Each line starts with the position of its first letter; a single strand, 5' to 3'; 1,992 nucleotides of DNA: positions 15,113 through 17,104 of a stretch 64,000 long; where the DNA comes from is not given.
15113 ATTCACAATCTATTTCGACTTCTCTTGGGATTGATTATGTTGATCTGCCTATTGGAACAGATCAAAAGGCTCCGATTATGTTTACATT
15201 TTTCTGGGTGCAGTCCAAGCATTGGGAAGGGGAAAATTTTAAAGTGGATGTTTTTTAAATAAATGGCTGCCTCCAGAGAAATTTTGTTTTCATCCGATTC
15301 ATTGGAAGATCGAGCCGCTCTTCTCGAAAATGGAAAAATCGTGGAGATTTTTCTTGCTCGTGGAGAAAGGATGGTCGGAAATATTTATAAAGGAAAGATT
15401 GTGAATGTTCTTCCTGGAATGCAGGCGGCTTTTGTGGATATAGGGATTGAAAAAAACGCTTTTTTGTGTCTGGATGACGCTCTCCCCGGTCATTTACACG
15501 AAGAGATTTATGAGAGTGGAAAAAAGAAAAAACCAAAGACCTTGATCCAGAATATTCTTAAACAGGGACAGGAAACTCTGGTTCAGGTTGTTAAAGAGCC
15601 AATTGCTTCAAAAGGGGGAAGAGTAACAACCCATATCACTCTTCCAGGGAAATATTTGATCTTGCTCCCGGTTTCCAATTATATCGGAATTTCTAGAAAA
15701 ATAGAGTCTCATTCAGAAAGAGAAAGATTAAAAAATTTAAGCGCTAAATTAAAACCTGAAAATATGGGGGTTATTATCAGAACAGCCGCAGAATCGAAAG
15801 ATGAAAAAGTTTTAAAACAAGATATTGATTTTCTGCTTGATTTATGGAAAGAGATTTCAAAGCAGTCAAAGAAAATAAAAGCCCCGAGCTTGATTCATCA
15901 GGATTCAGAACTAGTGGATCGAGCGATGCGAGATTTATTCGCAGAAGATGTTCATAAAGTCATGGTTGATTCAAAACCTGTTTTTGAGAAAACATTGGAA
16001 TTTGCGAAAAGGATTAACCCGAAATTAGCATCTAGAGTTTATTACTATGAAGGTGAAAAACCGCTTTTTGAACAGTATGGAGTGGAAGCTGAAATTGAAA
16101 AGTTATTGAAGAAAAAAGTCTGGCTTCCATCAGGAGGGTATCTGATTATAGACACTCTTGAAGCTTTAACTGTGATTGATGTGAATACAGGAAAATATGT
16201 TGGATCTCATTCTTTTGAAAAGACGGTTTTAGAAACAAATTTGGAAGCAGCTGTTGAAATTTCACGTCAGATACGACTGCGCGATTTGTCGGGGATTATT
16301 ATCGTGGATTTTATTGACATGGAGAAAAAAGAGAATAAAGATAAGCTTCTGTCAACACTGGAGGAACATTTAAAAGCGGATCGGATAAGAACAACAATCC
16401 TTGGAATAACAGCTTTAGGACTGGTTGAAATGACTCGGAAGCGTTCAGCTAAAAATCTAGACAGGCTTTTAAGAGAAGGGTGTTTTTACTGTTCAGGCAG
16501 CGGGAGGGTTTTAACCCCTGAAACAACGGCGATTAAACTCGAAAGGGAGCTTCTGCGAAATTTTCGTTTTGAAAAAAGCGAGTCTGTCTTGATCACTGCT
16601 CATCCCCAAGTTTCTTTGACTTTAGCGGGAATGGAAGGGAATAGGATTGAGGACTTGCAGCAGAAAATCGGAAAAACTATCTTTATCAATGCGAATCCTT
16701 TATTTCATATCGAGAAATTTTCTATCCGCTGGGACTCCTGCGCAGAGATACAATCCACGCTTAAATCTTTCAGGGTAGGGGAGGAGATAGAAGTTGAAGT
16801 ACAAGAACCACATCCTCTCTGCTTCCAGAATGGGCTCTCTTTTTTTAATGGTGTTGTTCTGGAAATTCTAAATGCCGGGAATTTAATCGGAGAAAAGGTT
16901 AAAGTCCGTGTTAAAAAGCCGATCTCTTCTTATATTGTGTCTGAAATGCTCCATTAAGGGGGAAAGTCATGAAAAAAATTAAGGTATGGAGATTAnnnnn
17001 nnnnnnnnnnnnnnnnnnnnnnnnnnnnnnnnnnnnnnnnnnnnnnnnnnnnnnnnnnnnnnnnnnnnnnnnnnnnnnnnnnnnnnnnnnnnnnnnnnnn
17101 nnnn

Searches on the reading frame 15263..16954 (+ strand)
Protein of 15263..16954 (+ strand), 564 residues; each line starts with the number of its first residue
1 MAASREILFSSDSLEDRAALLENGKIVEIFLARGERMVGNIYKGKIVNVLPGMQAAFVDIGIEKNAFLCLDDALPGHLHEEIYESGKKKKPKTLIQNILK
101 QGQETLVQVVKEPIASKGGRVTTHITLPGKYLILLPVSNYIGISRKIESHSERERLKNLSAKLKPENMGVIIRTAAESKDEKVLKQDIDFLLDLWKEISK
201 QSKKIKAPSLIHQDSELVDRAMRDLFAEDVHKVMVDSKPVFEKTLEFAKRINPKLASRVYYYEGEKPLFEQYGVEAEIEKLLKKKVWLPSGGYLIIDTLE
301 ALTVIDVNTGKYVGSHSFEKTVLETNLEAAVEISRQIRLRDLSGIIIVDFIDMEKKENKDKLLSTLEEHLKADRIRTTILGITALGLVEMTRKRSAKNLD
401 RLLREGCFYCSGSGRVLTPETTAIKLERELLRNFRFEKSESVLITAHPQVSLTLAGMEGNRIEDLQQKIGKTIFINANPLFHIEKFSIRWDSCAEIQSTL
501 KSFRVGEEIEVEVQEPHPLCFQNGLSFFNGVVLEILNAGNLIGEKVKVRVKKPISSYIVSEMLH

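Call 29: search_protein_families(library=pfam, proteins=[window:15263-16954:+], max_evalue=0.001)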
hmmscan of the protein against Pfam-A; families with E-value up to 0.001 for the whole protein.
window:15263-16954:+ (564 aa): 2 families
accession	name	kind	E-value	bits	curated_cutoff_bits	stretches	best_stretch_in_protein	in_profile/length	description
PF10150.14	RNase_E_G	-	7.7e-110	367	25.5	1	126-394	1-269/270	Ribonuclease E/G family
PF20833.2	RNase_E_G_Thio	-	2.7e-06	27.9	26.8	1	407-488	2-83/86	RNase E/G, Thioredoxin-like domain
